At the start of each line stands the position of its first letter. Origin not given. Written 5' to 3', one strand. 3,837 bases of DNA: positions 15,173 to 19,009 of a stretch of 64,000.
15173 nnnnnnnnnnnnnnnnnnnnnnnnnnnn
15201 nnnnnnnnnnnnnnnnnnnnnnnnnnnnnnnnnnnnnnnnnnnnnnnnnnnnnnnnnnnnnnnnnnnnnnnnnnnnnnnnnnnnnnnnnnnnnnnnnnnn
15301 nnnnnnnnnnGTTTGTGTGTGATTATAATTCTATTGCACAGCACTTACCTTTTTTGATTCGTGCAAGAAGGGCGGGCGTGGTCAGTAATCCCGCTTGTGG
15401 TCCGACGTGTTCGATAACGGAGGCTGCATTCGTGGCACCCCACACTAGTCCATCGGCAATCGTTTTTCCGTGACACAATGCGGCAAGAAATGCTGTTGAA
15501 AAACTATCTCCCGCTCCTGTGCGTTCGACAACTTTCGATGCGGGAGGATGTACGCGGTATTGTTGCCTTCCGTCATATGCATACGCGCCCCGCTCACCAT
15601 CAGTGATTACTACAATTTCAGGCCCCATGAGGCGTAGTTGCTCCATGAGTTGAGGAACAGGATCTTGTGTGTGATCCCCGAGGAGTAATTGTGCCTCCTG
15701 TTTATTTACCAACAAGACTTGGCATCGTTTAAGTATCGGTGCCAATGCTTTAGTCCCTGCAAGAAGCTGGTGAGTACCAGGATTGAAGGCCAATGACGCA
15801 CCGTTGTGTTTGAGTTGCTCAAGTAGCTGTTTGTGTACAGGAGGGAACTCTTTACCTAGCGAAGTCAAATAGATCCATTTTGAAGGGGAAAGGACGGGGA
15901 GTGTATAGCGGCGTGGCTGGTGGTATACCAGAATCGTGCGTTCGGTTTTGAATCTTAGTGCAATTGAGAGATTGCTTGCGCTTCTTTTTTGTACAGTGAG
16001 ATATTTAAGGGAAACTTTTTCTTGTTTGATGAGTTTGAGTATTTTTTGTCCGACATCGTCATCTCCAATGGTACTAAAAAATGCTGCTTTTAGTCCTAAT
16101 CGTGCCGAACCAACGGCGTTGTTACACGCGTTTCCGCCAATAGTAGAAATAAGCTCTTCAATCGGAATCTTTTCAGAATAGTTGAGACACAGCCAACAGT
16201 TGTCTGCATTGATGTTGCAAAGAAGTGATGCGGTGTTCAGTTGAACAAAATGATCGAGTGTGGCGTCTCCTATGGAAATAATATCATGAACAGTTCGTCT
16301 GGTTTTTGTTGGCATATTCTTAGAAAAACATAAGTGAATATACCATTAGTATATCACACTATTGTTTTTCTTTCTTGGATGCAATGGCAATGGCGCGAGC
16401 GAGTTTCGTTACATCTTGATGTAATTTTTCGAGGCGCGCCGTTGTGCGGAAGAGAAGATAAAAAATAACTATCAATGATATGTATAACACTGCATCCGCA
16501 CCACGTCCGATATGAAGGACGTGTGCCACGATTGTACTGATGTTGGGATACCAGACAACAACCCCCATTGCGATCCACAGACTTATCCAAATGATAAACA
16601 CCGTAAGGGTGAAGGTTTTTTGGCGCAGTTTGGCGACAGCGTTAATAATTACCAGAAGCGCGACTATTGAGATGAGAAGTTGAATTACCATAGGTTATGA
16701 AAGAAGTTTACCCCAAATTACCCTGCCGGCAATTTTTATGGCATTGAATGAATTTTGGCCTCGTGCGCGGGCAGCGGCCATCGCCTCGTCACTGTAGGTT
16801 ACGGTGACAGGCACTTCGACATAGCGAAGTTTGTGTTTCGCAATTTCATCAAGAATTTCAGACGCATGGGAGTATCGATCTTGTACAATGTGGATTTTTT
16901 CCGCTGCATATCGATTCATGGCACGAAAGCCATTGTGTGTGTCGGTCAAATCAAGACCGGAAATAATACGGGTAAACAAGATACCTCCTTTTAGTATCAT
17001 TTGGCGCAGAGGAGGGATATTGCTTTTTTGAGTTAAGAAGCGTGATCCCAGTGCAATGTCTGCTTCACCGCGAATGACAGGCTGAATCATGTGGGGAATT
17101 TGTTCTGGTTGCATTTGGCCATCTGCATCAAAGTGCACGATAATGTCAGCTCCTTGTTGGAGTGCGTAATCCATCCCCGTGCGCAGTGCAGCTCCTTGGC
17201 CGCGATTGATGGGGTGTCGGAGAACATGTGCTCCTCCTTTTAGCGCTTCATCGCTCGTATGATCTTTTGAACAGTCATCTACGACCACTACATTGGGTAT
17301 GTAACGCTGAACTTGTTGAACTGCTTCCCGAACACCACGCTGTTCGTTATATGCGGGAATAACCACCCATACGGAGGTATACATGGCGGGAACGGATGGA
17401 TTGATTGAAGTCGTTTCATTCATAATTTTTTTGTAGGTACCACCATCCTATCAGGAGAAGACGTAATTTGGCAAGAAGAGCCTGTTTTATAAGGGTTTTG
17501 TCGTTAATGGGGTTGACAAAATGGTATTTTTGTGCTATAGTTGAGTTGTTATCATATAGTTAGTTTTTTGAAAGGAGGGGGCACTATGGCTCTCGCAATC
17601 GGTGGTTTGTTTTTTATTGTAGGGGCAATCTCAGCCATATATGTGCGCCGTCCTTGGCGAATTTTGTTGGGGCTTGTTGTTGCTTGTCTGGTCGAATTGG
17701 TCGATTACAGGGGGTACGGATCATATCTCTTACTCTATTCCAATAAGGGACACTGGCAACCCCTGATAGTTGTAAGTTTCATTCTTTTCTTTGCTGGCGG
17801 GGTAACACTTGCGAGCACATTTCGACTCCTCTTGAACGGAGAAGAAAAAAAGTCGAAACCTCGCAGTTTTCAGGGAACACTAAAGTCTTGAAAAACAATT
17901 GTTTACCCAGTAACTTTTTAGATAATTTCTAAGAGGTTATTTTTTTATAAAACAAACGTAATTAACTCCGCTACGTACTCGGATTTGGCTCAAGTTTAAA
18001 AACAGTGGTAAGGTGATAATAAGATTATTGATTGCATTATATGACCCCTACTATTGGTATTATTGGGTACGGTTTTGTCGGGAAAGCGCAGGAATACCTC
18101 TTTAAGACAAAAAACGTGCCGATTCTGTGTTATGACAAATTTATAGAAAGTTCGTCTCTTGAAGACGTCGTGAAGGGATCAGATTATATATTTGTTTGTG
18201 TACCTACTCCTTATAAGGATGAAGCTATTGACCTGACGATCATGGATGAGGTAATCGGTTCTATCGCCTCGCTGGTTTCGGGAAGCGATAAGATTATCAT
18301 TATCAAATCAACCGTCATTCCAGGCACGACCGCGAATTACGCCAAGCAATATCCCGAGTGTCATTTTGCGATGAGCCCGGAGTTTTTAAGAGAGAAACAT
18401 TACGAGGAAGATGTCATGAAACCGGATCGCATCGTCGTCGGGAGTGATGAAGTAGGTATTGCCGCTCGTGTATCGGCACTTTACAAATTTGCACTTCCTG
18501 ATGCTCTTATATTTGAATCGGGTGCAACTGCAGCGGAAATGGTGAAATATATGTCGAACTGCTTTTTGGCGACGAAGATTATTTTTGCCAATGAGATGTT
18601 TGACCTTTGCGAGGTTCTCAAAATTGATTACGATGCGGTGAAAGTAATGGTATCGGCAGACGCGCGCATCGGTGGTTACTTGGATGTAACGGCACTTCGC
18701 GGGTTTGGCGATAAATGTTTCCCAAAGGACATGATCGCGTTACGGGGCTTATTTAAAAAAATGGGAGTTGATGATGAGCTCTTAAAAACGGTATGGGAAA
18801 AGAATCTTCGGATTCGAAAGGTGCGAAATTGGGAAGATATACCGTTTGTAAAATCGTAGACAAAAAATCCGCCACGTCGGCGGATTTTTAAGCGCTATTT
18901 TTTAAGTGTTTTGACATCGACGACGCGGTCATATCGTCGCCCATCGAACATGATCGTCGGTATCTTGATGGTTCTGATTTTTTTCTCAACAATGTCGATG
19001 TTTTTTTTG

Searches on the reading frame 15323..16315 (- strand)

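Call 31: search_protein_families(library=pfam, proteins=[window:15323-16315:-], max_evalue=0.00001)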
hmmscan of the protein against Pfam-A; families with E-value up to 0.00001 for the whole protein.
window:15323-16315:- (330 aa): 2 families
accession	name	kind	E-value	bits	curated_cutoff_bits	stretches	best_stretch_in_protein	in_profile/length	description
PF00294.29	PfkB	-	1.8e-39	136.3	25.8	1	53-310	29-299/302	pfkB family carbohydrate kinase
PF08543.17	Phos_pyr_kin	-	1.7e-06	28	27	1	193-293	114-224/246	Phosphomethylpyrimidine kinase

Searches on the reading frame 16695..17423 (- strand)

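Call 31: search_protein_families(library=pfam, proteins=[window:16695-17423:-], max_evalue=0.00001)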
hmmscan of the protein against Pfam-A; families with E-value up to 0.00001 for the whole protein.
window:16695-17423:- (242 aa): 1 family
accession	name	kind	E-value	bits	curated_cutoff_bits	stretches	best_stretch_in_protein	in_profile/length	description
PF00535.33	Glycos_transf_2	-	5.5e-26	91.9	23.3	1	20-177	2-167/168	Glycosyl transferase family 2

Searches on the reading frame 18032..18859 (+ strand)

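Call 31: search_protein_families(library=pfam, proteins=[window:18032-18859:+], max_evalue=0.00001)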
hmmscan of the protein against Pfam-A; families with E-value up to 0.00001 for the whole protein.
window:18032-18859:+ (275 aa): 2 families
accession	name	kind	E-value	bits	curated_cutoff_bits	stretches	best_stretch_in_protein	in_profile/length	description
PF00984.24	UDPG_MGDP_dh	-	7.2e-23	81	25.4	1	167-258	2-92/94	UDP-glucose/GDP-mannose dehydrogenase family, central domain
PF03721.20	UDPG_MGDP_dh_N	-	1.5e-22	80.5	27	1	41-148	68-185/187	UDP-glucose/GDP-mannose dehydrogenase family, NAD binding domain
